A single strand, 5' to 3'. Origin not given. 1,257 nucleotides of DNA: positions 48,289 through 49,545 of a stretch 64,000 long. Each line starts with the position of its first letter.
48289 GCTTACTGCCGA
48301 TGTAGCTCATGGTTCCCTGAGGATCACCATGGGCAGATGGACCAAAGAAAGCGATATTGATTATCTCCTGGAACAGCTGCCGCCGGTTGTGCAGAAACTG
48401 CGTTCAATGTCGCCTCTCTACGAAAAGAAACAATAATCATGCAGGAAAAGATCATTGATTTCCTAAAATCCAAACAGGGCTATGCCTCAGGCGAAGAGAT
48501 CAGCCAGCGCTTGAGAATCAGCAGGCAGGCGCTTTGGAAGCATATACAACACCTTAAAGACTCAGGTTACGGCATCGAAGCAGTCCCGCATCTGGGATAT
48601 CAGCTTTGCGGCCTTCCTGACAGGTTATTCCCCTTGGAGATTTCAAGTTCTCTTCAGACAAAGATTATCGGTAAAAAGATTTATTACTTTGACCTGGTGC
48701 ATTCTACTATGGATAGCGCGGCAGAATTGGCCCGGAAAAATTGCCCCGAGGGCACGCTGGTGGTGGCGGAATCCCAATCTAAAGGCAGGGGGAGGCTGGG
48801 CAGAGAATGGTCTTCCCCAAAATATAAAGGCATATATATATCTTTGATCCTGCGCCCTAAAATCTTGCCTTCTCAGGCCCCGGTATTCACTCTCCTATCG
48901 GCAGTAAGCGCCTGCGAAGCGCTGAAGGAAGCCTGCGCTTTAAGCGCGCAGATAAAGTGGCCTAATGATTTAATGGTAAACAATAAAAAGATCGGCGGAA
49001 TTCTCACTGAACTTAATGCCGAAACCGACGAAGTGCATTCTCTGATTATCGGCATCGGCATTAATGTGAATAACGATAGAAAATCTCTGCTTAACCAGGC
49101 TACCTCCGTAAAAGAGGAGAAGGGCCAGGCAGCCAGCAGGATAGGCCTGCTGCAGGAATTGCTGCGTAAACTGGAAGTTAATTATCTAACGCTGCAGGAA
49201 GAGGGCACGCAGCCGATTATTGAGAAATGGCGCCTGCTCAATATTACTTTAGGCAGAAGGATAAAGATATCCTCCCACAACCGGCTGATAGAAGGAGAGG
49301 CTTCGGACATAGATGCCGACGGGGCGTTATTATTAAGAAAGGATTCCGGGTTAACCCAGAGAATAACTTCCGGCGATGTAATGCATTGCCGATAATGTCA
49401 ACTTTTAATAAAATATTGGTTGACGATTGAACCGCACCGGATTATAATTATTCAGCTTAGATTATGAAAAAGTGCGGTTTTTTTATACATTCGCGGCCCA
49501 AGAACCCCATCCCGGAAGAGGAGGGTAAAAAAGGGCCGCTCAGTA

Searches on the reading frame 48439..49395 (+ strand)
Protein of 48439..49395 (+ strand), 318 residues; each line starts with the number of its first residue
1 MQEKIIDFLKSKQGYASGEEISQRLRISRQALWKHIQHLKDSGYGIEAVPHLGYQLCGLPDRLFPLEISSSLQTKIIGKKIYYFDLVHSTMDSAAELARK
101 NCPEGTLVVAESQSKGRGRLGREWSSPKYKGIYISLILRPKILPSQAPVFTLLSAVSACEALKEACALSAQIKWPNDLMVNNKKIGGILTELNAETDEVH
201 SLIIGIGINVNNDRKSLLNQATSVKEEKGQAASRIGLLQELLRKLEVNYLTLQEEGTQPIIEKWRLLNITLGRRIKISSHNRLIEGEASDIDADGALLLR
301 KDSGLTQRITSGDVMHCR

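Call 3: search_protein_families(library=pfam, proteins=[window:48439-49395:+])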
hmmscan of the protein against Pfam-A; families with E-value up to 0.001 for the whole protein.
window:48439-49395:+ (318 aa): 6 families
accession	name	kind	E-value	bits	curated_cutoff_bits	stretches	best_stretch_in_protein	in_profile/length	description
PF03099.24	BPL_LplA_LipB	-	1.7e-23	83.5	21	1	84-209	2-133/133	Biotin/lipoate A/B protein ligase family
PF08279.18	HTH_11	-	5.1e-15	55.5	25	1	2-55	2-55/55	HTH domain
PF02237.23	BPL_C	-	7.5e-12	45.4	21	1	270-315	1-46/48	Biotin protein ligase C terminal domain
PF16917.10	BPL_LplA_LipB_2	-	6.4e-09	36.1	27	1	132-265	42-182/183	Biotin/lipoate A/B protein ligase family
PF13412.12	HTH_24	-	1.7e-05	24.7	21.9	1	3-44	6-46/48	Winged helix-turn-helix DNA-binding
PF21476.4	PF0610-like_N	-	2.6e-05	24.8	33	1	3-40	4-39/50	PF0610-like, N-terminal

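Call 4: search_protein_families(library=ncbifam, proteins=[window:48439-49395:+])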
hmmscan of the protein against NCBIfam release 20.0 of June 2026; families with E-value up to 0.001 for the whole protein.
window:48439-49395:+ (318 aa): 13 families
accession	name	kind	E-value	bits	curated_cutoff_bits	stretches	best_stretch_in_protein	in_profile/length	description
TIGR00121.1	birA_ligase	equivalog_domain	1.1e-68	231.4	83.1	1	81-316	2-234/235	biotin--[acetyl-CoA-carboxylase] ligase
NF006206.0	PRK08330.1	equivalog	4.6e-57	193.2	311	1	71-314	3-238/243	biotin--protein ligase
NF008848.0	PRK11886.1-3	equivalog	7e-56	189.6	362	1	12-314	11-313/319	bifunctional biotin--[acetyl-CoA-carboxylase] ligase/biotin operon repressor BirA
NF008847.0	PRK11886.1-2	equivalog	2.5e-52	178.2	293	1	2-313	7-313/320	bifunctional biotin--[acetyl-CoA-carboxylase] ligase/biotin operon repressor BirA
NF008846.0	PRK11886.1-1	equivalog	9.2e-52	176.3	353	1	2-314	4-306/312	bifunctional biotin--[acetyl-CoA-carboxylase] ligase/biotin operon repressor BirA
NF008850.0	PRK11886.1-5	equivalog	5.8e-49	167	489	1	4-309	10-310/320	bifunctional biotin--[acetyl-CoA-carboxylase] ligase/biotin operon repressor BirA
NF008849.0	PRK11886.1-4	equivalog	4.4e-47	160.7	474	1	5-307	10-308/320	bifunctional biotin--[acetyl-CoA-carboxylase] ligase/biotin operon repressor BirA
NF005405.0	PRK06955.1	equivalog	2.9e-24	85.7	312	1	99-314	59-291/300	biotin--[acetyl-CoA-carboxylase] ligase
NF009862.0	PRK13325.1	equivalog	2e-20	73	761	1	89-314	92-320/592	bifunctional biotin--[acetyl-CoA-carboxylase] ligase/type III pantothenate kinase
NF006294.0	PRK08477.1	equivalog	1.7e-18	66.8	179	1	80-300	5-206/214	biotin--[acetyl-CoA-carboxylase] ligase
NF004607.0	PRK05935.1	equivalog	2.3e-14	53.6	219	1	79-226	2-152/190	biotin--protein ligase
TIGR00122.1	birA_repr_reg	equivalog_domain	1.4e-12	47.3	70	1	15-69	14-66/69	biotin operon repressor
NF053704.1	TransRegCcpNBacil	equivalog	0.00072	19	260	1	2-60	7-63/208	transcriptional regulator CcpN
